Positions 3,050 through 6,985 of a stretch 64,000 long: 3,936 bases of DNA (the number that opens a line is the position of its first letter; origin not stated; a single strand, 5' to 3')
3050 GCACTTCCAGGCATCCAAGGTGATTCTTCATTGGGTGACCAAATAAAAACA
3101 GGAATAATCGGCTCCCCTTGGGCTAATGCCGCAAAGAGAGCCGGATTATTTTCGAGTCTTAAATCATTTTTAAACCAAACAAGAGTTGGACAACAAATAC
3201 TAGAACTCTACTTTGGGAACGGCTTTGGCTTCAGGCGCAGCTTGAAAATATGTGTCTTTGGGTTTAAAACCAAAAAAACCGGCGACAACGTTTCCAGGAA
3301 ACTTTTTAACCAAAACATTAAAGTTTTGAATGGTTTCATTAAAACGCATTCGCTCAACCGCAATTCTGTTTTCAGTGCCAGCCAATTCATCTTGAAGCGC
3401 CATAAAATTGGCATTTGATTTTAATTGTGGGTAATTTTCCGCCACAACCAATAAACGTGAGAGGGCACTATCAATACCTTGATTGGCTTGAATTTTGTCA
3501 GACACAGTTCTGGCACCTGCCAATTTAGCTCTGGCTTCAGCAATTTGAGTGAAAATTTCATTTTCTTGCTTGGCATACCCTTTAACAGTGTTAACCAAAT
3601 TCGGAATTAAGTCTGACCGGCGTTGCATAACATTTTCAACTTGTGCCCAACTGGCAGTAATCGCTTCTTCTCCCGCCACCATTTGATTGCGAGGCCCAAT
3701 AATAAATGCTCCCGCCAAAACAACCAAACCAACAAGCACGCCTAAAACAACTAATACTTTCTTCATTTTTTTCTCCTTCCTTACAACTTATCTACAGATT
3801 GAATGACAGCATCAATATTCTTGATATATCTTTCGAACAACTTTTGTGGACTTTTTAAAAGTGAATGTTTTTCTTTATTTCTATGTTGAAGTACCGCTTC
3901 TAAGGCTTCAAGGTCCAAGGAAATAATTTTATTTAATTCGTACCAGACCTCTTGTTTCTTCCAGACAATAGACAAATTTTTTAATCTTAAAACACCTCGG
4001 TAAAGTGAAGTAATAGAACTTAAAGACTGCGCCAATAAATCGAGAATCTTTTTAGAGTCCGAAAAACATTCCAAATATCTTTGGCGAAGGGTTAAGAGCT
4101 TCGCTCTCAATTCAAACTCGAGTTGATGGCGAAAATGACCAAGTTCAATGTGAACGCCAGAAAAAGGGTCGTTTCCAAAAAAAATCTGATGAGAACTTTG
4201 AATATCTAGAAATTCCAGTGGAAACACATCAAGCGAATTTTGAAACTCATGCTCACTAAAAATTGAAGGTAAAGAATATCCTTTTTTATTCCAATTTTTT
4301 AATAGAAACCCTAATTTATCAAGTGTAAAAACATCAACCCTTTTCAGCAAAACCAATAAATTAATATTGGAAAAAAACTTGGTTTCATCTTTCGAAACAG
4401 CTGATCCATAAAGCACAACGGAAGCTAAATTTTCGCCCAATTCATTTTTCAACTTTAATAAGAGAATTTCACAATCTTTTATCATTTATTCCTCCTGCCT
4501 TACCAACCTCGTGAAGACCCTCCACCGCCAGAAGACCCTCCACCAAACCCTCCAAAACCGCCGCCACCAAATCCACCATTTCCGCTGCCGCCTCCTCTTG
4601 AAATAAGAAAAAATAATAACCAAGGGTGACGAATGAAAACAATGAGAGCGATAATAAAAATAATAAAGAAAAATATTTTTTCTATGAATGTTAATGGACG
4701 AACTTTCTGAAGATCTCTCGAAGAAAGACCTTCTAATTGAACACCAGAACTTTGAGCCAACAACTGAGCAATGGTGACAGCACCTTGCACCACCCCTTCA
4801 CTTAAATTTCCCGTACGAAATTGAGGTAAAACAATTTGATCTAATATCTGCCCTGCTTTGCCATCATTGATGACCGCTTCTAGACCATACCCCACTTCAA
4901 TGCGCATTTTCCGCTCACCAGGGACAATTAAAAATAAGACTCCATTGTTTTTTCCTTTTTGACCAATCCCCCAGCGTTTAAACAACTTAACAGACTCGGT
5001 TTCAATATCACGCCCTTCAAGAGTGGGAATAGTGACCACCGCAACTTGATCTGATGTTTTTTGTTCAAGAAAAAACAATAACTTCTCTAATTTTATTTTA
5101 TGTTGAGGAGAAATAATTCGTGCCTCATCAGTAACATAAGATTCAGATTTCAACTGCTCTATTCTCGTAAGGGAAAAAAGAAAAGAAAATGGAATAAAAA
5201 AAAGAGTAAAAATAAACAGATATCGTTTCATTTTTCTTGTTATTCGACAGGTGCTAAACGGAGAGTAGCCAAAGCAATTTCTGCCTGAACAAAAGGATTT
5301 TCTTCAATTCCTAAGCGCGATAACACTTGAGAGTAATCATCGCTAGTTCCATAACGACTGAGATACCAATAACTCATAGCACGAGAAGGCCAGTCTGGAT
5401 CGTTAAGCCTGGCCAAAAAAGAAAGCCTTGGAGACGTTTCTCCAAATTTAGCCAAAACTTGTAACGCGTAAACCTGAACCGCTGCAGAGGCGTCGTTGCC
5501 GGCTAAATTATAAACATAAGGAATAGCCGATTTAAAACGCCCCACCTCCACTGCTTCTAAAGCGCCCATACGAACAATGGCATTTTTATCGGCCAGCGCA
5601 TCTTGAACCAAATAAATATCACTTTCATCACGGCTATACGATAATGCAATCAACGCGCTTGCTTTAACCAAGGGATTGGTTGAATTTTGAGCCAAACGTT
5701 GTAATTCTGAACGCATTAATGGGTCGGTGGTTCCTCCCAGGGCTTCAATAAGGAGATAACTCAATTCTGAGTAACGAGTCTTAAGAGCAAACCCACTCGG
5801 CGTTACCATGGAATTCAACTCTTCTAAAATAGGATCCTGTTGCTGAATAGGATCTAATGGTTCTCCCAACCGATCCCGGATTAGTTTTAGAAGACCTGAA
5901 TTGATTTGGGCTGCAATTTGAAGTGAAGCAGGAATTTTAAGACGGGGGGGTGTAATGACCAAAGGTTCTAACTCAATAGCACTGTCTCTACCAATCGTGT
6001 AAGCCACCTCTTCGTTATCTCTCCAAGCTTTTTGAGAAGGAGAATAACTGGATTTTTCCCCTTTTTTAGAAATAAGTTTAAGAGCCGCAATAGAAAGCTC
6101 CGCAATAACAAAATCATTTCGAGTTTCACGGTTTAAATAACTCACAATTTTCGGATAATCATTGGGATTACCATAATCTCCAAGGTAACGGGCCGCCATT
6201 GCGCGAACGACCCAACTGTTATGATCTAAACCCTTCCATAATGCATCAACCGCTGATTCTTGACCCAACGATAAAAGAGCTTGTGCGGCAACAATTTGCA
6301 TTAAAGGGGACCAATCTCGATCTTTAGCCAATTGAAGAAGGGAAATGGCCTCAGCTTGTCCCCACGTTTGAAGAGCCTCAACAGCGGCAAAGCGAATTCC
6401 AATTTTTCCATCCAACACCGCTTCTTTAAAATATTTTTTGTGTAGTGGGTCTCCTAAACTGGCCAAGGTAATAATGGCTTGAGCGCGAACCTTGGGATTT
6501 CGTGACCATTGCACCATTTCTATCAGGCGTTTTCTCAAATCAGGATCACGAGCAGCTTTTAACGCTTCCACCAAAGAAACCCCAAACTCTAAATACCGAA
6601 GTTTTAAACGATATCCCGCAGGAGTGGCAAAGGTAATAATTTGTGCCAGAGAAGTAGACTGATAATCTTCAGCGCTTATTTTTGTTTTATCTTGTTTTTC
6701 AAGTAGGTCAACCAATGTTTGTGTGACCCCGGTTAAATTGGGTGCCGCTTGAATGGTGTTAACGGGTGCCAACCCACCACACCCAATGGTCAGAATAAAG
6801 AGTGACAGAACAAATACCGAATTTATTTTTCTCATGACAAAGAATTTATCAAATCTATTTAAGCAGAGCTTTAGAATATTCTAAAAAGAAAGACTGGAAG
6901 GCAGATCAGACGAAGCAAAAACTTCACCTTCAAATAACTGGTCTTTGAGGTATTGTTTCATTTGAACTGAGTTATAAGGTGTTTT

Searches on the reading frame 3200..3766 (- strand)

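Call 57: search_protein_families(library=pfam, proteins=[window:3200-3766:-], max_evalue=0.00001)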
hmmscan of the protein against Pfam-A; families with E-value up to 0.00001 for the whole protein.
window:3200-3766:- (188 aa): 1 family
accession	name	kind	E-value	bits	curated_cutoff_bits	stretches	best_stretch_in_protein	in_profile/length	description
PF04011.17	LemA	-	8.3e-59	198.1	26.2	1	39-188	1-149/149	LemA family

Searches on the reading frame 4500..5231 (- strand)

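Call 57: search_protein_families(library=pfam, proteins=[window:4500-5231:-], max_evalue=0.00001)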
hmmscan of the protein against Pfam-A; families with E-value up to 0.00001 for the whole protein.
window:4500-5231:- (243 aa): 1 family
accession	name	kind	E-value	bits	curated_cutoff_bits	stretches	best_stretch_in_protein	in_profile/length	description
PF04536.20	TPM_phosphatase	-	3.8e-37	127.5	22.1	1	33-156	1-124/125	TPM domain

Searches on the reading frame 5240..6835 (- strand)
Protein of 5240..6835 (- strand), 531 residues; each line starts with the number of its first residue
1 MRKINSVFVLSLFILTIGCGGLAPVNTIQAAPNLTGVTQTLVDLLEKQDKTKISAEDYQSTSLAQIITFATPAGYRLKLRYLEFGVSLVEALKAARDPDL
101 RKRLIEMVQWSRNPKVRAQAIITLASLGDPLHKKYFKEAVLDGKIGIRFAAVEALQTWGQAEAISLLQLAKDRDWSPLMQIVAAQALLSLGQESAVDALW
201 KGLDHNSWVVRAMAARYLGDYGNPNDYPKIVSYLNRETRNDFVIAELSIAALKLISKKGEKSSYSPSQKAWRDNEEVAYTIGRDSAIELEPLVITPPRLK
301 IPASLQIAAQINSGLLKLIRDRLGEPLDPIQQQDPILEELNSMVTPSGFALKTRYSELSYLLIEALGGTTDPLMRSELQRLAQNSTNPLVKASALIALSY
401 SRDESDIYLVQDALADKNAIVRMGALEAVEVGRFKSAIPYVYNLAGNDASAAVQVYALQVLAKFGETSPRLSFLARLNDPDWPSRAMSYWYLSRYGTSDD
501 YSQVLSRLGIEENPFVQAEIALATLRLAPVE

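Call 57: search_protein_families(library=pfam, proteins=[window:5240-6835:-], max_evalue=0.00001)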
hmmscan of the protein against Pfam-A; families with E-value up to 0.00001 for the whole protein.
window:5240-6835:- (531 aa): 2 families
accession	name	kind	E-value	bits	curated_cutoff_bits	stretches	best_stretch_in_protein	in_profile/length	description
PF13646.12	HEAT_2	-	4.2e-37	126.7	27.7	5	166-239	4-76/88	HEAT repeats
PF02985.28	HEAT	-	1.6e-14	53.1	23.5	0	196-220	2-26/31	HEAT repeat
